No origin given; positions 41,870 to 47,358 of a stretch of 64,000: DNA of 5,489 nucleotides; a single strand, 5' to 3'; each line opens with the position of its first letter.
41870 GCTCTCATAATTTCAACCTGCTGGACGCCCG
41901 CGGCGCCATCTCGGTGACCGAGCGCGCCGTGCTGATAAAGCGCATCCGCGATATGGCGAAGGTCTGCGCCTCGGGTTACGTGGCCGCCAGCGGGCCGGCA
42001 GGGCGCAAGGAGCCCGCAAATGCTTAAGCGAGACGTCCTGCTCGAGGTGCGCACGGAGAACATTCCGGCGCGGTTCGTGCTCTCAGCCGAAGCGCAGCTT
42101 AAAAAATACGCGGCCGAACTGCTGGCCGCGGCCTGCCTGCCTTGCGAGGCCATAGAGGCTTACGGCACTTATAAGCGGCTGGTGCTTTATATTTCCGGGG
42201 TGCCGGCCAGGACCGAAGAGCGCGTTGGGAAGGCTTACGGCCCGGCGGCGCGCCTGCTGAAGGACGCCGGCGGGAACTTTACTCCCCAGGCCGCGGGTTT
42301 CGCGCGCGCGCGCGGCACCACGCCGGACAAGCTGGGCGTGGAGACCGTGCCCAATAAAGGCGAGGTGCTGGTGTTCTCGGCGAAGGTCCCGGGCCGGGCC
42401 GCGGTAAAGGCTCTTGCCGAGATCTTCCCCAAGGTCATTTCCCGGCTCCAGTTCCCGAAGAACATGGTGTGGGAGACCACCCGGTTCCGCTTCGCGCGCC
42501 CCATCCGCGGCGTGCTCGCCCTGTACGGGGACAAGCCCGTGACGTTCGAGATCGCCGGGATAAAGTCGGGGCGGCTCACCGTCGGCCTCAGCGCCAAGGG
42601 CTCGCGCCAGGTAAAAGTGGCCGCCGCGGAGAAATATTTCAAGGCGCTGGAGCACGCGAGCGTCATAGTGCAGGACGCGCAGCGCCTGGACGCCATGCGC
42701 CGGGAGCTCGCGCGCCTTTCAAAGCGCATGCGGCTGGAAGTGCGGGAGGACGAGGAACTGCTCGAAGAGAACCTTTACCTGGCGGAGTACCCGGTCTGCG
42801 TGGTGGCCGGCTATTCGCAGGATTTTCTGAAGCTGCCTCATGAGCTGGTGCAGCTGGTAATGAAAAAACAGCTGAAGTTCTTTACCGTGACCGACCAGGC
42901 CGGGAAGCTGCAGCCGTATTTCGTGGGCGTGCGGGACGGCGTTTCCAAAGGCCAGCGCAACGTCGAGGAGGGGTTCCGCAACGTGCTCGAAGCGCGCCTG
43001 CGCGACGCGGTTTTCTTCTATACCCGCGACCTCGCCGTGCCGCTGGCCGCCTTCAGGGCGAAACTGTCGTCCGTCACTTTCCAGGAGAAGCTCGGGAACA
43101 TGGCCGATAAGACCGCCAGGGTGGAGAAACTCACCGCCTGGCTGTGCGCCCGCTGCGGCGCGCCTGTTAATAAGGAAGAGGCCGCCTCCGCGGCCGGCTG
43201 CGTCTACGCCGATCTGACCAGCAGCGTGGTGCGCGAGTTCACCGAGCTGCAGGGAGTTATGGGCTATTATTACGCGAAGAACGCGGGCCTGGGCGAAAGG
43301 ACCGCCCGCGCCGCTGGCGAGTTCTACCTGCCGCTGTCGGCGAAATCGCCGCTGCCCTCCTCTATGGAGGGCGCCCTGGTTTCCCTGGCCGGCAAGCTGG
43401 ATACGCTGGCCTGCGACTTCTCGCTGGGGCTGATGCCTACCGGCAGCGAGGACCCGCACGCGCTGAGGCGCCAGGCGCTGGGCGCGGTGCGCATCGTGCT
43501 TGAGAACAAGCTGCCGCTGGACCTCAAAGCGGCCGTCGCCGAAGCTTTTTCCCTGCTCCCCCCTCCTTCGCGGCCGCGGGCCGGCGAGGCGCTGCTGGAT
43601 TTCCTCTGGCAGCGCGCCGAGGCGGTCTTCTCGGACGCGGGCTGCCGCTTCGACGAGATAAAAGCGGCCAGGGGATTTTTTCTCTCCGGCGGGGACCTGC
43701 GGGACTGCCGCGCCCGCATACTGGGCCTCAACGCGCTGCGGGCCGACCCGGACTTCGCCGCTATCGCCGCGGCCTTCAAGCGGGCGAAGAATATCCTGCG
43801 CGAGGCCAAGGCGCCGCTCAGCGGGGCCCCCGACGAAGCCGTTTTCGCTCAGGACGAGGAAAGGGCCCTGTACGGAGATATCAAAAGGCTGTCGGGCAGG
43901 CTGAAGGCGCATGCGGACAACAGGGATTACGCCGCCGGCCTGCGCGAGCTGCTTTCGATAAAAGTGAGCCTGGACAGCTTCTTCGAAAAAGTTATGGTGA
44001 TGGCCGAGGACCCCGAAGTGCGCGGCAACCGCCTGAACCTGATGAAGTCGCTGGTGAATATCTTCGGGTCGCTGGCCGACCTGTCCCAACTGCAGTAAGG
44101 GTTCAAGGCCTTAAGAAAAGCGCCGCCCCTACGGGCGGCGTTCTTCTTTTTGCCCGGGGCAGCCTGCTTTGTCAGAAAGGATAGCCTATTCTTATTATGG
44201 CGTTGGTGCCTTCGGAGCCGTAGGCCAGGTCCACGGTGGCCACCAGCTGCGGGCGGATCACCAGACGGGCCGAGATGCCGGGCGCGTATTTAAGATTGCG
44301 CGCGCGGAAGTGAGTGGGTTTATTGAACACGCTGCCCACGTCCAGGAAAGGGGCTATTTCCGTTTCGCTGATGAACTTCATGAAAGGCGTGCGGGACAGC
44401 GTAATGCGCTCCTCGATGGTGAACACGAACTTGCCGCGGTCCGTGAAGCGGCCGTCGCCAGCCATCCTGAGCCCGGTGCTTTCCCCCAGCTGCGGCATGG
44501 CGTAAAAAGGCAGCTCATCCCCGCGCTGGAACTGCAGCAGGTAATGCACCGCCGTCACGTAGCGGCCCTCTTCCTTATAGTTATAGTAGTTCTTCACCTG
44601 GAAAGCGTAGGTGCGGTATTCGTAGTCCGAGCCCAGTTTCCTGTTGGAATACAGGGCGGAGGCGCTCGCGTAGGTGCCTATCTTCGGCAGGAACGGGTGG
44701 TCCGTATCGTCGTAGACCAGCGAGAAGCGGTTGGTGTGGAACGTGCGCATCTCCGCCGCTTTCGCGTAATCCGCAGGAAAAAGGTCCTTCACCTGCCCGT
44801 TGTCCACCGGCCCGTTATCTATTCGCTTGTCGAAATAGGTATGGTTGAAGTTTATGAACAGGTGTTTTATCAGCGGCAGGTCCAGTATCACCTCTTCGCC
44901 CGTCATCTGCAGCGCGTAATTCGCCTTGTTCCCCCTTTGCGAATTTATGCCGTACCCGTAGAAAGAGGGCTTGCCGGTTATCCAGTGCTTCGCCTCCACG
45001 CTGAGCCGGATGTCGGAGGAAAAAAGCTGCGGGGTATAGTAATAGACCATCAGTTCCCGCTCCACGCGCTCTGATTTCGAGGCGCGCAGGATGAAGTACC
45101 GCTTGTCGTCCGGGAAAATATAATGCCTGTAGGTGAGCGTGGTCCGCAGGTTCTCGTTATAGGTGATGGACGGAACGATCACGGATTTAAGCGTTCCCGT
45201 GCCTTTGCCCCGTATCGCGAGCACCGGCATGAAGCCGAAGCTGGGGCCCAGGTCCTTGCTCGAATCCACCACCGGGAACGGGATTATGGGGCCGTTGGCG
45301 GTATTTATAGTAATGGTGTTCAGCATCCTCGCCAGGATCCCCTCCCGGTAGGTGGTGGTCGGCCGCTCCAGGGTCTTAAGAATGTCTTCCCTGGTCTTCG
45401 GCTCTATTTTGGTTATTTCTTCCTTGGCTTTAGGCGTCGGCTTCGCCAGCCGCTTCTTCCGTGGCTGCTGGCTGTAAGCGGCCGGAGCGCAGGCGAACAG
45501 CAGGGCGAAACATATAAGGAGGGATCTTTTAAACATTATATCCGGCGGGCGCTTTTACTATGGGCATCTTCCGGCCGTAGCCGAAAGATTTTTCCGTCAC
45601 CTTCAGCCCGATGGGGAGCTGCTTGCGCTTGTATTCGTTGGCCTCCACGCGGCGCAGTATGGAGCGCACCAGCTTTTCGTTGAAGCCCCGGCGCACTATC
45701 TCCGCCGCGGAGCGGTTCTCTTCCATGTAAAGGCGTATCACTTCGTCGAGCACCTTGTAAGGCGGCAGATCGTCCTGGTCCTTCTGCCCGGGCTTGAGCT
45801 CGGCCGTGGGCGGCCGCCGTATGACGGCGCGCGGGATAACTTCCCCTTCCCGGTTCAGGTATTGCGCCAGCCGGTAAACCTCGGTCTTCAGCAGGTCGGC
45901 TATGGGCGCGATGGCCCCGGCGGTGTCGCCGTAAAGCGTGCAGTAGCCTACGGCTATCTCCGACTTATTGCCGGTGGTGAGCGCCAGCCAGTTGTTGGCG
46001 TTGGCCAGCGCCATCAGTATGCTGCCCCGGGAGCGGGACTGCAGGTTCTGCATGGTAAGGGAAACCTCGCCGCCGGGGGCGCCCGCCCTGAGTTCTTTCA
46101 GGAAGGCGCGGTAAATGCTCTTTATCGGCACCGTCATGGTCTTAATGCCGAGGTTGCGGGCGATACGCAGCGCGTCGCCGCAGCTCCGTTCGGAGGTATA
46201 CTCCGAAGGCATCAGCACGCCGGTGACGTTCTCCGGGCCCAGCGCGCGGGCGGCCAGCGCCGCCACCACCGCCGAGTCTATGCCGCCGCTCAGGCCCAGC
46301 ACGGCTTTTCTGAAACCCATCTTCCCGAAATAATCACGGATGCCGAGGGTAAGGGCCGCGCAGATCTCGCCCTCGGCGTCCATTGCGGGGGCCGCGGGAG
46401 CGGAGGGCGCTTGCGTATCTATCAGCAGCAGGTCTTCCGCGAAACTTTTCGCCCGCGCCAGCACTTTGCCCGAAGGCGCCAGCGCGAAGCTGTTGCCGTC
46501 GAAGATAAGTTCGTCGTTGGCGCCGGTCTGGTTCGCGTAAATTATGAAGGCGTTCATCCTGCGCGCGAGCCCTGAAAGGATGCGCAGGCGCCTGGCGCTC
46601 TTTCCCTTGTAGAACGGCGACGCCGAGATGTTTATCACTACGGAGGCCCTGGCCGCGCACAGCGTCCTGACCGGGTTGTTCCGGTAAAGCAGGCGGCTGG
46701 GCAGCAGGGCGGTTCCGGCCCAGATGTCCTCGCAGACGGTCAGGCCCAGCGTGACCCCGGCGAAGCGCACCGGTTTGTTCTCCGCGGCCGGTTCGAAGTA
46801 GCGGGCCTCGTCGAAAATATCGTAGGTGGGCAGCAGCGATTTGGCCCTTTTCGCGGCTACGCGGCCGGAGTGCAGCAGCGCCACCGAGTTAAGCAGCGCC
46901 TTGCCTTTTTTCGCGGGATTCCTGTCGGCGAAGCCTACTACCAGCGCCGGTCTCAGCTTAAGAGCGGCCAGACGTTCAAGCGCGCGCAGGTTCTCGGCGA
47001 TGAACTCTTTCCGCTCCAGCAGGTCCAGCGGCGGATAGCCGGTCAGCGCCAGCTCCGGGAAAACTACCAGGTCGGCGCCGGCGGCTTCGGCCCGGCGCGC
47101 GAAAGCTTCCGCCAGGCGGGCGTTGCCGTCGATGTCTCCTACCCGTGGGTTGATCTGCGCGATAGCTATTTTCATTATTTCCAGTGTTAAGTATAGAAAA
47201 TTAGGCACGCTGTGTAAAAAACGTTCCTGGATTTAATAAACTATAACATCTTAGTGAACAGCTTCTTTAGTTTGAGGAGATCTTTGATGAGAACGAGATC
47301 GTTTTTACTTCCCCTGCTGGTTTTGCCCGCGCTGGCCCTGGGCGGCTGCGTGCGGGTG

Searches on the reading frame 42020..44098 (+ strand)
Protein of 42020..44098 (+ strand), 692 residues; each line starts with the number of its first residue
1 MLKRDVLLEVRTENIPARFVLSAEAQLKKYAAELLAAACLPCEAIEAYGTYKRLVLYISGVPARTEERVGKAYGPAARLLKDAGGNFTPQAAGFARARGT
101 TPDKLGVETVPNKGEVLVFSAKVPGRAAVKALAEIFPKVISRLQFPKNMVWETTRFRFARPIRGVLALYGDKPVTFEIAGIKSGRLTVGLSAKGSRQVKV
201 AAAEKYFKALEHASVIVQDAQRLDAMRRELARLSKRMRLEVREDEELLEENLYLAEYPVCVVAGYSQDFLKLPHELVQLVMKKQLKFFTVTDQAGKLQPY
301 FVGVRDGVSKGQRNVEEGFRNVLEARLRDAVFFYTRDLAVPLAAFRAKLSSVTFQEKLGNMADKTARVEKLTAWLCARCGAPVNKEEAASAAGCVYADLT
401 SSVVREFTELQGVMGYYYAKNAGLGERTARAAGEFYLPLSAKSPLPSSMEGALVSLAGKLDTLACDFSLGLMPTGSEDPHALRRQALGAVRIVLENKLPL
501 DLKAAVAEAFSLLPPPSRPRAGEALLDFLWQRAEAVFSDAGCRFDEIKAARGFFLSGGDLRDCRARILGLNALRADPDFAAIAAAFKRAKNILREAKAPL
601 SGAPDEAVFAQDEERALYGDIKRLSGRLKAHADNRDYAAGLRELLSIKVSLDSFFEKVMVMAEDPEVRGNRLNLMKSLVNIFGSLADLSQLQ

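Call 45: search_protein_families(library=pfam, proteins=[window:42020-44098:+], max_evalue=0.01)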
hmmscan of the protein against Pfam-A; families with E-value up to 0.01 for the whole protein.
window:42020-44098:+ (692 aa): 2 families
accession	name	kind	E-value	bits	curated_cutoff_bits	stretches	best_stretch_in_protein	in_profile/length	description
PF02092.22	tRNA_synt_2f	-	1.1e-162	543.2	29.2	1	7-550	2-534/536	Glycyl-tRNA synthetase beta subunit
PF05746.21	DALR_1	-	6.6e-10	39.5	22.3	1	584-682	3-102/117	DALR anticodon binding domain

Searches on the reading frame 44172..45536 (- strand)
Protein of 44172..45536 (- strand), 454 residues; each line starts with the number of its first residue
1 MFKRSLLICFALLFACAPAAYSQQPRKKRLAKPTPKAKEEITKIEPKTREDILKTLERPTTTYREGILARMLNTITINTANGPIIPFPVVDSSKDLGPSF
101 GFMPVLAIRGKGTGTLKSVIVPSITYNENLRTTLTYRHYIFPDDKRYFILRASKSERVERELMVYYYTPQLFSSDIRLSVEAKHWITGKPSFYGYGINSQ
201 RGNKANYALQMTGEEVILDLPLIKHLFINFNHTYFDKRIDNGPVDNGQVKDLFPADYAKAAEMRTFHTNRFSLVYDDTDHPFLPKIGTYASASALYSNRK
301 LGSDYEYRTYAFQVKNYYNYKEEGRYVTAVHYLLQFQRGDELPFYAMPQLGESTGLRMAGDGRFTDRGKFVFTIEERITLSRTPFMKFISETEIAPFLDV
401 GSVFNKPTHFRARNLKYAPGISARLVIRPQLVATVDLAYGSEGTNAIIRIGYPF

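Call 45: search_protein_families(library=pfam, proteins=[window:44172-45536:-], max_evalue=0.01)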
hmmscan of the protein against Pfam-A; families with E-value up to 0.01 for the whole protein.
window:44172-45536:- (454 aa): 1 family
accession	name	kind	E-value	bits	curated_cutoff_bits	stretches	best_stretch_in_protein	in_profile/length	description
PF01103.29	Omp85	-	8.5e-11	42.4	24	1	150-410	11-268/325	Omp85 superfamily domain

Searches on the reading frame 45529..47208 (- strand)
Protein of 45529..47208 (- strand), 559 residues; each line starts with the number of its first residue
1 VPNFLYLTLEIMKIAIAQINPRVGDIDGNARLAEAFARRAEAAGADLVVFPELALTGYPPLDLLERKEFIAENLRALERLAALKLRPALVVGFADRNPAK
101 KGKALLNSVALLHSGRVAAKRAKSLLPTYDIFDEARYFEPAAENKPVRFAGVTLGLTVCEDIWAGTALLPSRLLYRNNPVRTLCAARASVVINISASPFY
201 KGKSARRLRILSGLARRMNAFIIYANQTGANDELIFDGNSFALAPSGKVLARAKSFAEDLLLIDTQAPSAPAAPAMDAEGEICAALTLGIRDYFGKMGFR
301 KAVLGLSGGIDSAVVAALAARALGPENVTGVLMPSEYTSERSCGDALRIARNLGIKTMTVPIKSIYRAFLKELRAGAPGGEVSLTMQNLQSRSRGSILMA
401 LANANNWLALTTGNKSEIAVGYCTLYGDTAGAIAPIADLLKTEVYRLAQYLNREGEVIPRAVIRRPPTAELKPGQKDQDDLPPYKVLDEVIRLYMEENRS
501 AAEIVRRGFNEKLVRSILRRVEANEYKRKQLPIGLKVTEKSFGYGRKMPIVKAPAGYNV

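Call 45: search_protein_families(library=pfam, proteins=[window:45529-47208:-], max_evalue=0.01)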
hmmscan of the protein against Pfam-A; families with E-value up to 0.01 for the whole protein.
window:45529-47208:- (559 aa): 5 families
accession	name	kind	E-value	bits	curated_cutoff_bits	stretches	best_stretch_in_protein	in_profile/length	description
PF02540.23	NAD_synthase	-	9.7e-78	261.1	21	1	284-530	3-241/242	NAD synthase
PF00795.27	CN_hydrolase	-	6.8e-28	98.1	23.2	1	13-267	1-248/256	Carbon-nitrogen hydrolase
PF03054.22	tRNA_Me_trans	-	0.00015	22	20.6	1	301-367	2-77/202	tRNA methyl transferase HUP domain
PF00733.27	Asn_synthase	-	0.0038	17.4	21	1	306-324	24-42/354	Asparagine synthase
PF06508.19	QueC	-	0.0055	16.7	22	0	301-365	1-63/210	Queuosine biosynthesis protein QueC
